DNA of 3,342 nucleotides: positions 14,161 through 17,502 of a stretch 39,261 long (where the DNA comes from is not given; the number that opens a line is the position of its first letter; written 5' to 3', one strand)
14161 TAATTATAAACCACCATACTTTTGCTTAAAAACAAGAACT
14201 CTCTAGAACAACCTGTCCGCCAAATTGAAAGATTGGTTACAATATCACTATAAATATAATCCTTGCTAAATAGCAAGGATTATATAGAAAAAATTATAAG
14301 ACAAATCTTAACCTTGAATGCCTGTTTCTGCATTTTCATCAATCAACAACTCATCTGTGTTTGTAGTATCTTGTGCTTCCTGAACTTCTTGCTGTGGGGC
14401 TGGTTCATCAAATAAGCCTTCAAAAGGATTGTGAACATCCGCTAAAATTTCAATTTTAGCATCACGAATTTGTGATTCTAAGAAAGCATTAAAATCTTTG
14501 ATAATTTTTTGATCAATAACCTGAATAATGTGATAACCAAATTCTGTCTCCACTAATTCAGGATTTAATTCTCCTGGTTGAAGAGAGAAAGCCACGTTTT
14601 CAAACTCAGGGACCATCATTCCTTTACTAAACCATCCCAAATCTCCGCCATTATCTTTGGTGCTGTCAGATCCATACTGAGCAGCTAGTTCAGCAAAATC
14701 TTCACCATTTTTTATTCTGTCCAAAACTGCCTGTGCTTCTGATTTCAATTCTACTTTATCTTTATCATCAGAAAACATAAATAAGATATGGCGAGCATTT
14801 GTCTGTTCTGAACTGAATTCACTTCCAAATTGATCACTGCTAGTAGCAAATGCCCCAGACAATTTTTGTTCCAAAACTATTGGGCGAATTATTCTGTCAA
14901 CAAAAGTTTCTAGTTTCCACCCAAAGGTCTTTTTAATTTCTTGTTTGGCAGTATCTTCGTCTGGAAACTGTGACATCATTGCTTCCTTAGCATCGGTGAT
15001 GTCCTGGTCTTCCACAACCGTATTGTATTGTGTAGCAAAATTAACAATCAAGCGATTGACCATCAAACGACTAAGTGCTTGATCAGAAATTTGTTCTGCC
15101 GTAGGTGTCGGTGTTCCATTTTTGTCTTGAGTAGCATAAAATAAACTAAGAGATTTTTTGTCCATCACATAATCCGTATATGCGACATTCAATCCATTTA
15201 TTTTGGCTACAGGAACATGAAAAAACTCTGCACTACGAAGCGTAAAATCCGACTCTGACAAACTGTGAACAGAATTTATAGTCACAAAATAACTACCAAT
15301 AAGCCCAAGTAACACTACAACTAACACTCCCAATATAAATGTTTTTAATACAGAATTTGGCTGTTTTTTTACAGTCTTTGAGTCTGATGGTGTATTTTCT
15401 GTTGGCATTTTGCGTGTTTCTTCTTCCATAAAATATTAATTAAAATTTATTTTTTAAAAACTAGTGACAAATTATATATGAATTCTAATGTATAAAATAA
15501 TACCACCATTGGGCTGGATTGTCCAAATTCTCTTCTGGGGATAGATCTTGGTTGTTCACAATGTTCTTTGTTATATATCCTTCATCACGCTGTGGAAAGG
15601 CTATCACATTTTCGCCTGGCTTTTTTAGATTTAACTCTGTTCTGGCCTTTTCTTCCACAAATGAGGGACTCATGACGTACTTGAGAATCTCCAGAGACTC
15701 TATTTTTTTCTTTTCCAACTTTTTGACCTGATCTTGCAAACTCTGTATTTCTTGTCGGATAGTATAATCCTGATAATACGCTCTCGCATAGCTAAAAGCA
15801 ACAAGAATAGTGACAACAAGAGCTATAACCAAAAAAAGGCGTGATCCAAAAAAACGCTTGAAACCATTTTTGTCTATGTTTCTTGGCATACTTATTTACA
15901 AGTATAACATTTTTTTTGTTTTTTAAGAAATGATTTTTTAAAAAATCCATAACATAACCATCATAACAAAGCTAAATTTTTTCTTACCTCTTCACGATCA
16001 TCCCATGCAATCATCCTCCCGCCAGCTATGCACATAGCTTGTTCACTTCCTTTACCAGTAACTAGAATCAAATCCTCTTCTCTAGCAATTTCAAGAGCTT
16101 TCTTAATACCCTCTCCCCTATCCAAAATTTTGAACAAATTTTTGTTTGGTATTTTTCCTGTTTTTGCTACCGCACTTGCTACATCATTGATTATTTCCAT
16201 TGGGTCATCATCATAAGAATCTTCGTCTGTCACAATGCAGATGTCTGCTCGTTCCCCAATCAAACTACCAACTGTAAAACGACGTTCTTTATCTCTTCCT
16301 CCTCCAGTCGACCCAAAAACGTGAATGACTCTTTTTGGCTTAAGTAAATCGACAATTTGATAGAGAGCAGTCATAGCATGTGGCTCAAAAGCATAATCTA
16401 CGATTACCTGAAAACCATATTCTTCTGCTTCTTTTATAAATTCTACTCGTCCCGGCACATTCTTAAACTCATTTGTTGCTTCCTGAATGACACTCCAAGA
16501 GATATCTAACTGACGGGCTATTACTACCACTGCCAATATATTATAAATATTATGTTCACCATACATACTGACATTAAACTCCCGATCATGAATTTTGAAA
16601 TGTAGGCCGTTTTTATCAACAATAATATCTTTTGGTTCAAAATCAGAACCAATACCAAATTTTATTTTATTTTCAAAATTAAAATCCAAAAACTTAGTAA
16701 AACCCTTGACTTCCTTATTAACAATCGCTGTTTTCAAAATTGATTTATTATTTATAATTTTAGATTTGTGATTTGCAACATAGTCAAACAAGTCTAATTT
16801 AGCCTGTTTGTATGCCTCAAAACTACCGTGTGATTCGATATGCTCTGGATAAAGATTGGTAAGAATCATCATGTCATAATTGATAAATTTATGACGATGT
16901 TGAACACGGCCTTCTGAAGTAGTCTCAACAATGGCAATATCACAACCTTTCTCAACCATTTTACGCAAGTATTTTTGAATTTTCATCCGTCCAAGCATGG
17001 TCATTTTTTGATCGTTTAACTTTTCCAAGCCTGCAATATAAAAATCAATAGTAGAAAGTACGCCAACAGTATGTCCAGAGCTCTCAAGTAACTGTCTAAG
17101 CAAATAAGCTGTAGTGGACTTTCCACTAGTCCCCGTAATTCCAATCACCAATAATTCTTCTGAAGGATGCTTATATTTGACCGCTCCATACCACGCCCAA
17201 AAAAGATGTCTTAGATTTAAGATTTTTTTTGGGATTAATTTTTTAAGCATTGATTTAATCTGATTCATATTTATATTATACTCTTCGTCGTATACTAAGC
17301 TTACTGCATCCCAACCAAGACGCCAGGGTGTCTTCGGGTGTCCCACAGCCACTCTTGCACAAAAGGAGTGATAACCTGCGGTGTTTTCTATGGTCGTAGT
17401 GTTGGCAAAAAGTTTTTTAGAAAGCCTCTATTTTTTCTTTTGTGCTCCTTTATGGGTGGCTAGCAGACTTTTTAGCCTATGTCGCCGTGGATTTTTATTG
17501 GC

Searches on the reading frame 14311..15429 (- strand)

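Call 42: search_protein_families(library=pfam, proteins=[window:14311-15429:-], max_evalue=0.00001)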
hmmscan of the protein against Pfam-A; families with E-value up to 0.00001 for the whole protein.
window:14311-15429:- (373 aa): 4 families
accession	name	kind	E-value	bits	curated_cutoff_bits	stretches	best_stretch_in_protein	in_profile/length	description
PF13616.12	Rotamase_3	-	4.2e-31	108.3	22.5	1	206-308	12-116/116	PPIC-type PPIASE domain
PF00639.27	Rotamase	-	1.1e-25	90.8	21.7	1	214-306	1-97/97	PPIC-type PPIASE domain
PF13145.12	Rotamase_2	-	2.2e-07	32.1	27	1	218-307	26-108/121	PPIC-type PPIASE domain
PF13623.11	SurA_N_2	-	7.6e-06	26.3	28.5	0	35-152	11-122/145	SurA-like N-terminal domain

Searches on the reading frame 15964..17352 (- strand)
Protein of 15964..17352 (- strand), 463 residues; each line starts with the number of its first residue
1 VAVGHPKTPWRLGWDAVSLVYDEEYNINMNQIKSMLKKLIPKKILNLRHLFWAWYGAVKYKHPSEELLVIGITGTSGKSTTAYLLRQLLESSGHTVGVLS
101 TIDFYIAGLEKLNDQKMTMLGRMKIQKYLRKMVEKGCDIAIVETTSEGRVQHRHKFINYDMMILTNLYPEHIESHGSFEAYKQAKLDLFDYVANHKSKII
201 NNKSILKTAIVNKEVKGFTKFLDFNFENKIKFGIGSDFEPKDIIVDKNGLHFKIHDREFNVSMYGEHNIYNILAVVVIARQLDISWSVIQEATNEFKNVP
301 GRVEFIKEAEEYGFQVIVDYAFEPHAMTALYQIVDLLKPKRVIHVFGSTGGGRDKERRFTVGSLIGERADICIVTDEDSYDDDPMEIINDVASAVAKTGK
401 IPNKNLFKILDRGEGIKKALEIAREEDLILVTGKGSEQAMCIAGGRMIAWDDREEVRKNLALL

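Call 42: search_protein_families(library=pfam, proteins=[window:15964-17352:-], max_evalue=0.00001)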
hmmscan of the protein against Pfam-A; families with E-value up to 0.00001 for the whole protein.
window:15964-17352:- (463 aa): 2 families
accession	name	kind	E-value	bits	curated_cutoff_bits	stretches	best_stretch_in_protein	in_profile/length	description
PF08245.18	Mur_ligase_M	-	6.7e-39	134.4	24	1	72-278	1-199/200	Mur ligase middle domain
PF02875.26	Mur_ligase_C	-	2e-19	71.1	28.4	1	301-435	1-127/127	Mur ligase, glutamate ligase domain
